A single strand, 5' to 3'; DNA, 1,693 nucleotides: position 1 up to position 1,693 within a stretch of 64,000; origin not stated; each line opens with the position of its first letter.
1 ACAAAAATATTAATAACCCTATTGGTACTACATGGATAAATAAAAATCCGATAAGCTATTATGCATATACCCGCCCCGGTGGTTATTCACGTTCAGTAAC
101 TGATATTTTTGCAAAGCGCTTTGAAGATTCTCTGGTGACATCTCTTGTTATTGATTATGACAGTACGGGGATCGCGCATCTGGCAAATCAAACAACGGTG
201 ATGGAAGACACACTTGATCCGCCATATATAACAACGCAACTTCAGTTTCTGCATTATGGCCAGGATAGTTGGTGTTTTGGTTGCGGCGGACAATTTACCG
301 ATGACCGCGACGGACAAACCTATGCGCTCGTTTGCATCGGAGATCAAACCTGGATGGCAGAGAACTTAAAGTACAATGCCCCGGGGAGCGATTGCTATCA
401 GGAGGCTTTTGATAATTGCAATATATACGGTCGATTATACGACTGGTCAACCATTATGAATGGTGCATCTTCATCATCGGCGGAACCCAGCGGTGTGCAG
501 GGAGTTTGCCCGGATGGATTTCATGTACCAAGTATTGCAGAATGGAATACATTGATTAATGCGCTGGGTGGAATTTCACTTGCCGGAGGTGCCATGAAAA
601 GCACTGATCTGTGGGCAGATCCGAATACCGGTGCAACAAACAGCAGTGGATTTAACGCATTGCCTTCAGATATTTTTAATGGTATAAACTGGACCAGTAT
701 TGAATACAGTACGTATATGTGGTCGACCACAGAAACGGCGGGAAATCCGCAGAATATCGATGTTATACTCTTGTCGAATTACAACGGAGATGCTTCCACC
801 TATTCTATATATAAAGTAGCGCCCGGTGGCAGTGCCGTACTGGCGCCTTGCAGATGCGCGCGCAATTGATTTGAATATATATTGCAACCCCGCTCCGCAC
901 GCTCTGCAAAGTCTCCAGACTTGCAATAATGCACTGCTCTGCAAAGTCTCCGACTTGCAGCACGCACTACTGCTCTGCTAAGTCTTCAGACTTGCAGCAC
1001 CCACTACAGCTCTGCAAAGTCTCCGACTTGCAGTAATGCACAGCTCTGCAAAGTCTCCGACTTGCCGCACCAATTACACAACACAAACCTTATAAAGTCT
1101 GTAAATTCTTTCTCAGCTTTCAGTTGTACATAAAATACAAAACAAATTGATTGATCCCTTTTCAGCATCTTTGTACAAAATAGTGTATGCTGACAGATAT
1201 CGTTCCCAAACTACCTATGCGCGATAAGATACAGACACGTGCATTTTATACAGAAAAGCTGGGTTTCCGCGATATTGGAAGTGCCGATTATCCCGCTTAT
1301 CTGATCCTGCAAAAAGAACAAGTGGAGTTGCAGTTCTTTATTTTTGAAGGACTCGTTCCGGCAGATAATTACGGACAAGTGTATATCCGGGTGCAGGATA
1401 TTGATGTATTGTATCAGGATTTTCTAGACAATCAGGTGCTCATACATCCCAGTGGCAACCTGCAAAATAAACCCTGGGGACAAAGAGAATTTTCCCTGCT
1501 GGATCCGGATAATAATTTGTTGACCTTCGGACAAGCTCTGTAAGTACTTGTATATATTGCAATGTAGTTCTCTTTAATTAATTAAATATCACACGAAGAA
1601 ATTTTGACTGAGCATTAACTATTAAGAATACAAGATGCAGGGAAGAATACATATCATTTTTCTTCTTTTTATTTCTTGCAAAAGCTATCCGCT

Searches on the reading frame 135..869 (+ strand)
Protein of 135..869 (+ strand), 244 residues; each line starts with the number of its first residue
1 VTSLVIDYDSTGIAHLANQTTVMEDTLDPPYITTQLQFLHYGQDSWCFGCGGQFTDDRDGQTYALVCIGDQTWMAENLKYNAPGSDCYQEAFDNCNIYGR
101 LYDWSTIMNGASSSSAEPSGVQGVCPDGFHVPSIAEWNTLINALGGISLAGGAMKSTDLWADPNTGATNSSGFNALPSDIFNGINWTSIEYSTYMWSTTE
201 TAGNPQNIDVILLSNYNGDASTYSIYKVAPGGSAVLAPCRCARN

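Call 38: search_protein_families(library=pfam, proteins=[window:135-869:+], max_evalue=0.00001)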
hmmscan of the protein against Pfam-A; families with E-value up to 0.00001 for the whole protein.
window:135-869:+ (244 aa): 1 family
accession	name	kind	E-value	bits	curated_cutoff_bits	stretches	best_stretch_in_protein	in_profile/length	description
PF09603.15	Fib_succ_major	-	1.5e-23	84.4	33.9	1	66-211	1-166/187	Fibrobacter succinogenes major domain (Fib_succ_major)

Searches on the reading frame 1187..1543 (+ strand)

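Call 38: search_protein_families(library=pfam, proteins=[window:1187-1543:+], max_evalue=0.00001)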
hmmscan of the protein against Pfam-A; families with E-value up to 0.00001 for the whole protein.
window:1187-1543:+ (118 aa): 1 family
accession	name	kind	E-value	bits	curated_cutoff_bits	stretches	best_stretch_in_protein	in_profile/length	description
PF12681.13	Glyoxalase_2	-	7.3e-06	26.4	30.1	0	61-117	61-116/118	Glyoxalase-like domain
